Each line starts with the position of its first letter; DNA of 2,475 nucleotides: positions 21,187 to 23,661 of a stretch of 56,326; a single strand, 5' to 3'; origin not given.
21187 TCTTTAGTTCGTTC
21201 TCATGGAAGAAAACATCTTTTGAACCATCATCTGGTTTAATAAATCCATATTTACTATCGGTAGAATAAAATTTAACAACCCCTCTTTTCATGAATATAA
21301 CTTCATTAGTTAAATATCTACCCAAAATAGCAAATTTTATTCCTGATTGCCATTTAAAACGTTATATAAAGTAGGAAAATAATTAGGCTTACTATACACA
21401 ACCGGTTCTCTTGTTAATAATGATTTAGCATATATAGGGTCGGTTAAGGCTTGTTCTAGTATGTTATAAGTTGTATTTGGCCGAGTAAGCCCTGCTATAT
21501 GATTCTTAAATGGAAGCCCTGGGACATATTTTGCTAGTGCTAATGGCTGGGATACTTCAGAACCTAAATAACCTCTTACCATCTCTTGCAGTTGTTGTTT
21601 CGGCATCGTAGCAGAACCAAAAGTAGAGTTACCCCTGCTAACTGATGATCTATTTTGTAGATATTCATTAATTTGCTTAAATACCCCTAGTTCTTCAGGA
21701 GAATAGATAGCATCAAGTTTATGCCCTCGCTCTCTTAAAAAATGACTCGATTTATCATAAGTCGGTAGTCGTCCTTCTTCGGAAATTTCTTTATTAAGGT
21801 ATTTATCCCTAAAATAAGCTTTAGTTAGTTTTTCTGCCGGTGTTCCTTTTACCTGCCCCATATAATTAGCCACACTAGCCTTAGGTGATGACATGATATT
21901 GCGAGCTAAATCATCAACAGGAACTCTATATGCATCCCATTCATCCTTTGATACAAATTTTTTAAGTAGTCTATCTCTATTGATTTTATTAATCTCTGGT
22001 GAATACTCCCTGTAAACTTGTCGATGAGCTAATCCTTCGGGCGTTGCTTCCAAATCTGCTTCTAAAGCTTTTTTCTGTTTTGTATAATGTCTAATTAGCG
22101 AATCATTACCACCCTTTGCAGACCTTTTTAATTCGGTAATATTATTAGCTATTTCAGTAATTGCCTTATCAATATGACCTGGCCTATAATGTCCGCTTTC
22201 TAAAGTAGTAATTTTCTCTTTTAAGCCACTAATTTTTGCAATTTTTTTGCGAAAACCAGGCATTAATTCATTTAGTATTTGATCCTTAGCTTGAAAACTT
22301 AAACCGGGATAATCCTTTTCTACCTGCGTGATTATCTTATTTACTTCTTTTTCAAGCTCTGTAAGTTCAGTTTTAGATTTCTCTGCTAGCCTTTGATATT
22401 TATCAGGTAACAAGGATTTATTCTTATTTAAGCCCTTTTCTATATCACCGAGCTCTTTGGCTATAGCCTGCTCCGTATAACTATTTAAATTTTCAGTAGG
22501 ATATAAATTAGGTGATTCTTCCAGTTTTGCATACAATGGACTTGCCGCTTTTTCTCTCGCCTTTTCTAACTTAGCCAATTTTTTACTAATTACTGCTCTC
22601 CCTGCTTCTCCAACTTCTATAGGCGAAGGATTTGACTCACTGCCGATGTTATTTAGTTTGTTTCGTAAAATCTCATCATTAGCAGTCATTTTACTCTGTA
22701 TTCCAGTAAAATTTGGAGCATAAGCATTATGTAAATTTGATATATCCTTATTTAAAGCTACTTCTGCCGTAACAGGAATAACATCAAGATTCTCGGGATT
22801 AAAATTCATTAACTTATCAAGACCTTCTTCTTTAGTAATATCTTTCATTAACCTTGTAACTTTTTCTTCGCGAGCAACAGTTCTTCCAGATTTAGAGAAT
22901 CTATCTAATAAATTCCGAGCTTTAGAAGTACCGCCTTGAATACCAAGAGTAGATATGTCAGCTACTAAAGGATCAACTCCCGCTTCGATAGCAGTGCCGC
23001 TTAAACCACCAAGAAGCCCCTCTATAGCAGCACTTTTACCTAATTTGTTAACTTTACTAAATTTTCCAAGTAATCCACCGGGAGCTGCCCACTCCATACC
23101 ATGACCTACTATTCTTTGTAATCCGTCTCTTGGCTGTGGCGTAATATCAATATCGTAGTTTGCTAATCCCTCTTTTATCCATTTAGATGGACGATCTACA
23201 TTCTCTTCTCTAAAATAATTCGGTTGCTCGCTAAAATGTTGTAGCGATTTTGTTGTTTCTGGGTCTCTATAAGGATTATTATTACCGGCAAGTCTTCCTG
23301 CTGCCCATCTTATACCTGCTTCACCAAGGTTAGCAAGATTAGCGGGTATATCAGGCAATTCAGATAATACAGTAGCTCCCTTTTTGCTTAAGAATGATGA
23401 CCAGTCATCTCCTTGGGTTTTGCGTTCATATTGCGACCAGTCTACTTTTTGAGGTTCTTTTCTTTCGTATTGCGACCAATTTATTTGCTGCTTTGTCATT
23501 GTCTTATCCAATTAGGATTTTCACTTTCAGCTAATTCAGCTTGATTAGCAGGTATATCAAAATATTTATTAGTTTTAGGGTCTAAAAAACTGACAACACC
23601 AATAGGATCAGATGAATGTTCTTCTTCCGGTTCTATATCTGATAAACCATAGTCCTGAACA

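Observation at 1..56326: Window closes into a ~56.3-kb circle that looks like a podovirus-type phage-plasmid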

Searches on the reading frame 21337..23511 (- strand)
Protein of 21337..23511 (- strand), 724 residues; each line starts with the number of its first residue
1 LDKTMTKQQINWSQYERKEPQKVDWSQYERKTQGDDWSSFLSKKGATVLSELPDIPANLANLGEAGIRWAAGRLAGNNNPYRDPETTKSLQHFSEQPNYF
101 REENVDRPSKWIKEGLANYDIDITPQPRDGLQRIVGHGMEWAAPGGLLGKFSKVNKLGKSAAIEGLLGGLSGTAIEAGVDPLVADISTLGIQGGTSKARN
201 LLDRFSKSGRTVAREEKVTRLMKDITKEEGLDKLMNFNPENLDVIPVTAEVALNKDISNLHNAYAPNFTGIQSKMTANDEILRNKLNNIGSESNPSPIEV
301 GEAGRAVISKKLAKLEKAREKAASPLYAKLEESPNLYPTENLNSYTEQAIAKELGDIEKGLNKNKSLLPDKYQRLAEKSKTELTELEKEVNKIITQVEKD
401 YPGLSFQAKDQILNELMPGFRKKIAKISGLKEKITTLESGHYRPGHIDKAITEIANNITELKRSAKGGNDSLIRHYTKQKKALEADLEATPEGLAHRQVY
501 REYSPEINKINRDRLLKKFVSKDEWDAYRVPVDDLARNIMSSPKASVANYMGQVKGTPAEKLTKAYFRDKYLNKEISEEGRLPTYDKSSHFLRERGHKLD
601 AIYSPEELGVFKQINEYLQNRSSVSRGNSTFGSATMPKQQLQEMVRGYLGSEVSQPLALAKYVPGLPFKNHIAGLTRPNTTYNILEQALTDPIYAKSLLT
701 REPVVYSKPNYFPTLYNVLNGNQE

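Call 21: search_protein_families(library=phrogs, max_evalue=0.001, proteins=[window:21337-23511:-])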
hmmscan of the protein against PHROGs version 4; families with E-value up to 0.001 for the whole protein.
window:21337-23511:- (724 aa): 0 families

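Call 22: search_protein_families(library=pfam, max_evalue=0.01, proteins=[window:21337-23511:-])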
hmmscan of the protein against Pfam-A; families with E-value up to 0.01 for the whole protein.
window:21337-23511:- (724 aa): 1 family
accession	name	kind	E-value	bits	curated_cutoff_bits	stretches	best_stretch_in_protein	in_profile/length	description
PF04513.17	Baculo_PEP_C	-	0.0083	16.6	38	0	347-397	51-101/140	Baculovirus polyhedron envelope protein, PEP, C terminus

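Call 69: search_dna_similar(query=window:21337-23511:-, collection=phages, mode=protein, max_rows=15, max_evalue=0.01)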
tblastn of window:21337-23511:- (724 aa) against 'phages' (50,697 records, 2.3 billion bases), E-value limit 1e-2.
No match.

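Call 99: search_solved_structures(query=window:21337-23511:-, max_evalue=1)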
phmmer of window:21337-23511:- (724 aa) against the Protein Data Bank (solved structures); distinct sequences matched with E-value up to 1: 1.
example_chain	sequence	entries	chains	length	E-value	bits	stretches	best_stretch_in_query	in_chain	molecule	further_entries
7sci_A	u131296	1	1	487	0.77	11.5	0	450-501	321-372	Peptidase M60 domain-containing protein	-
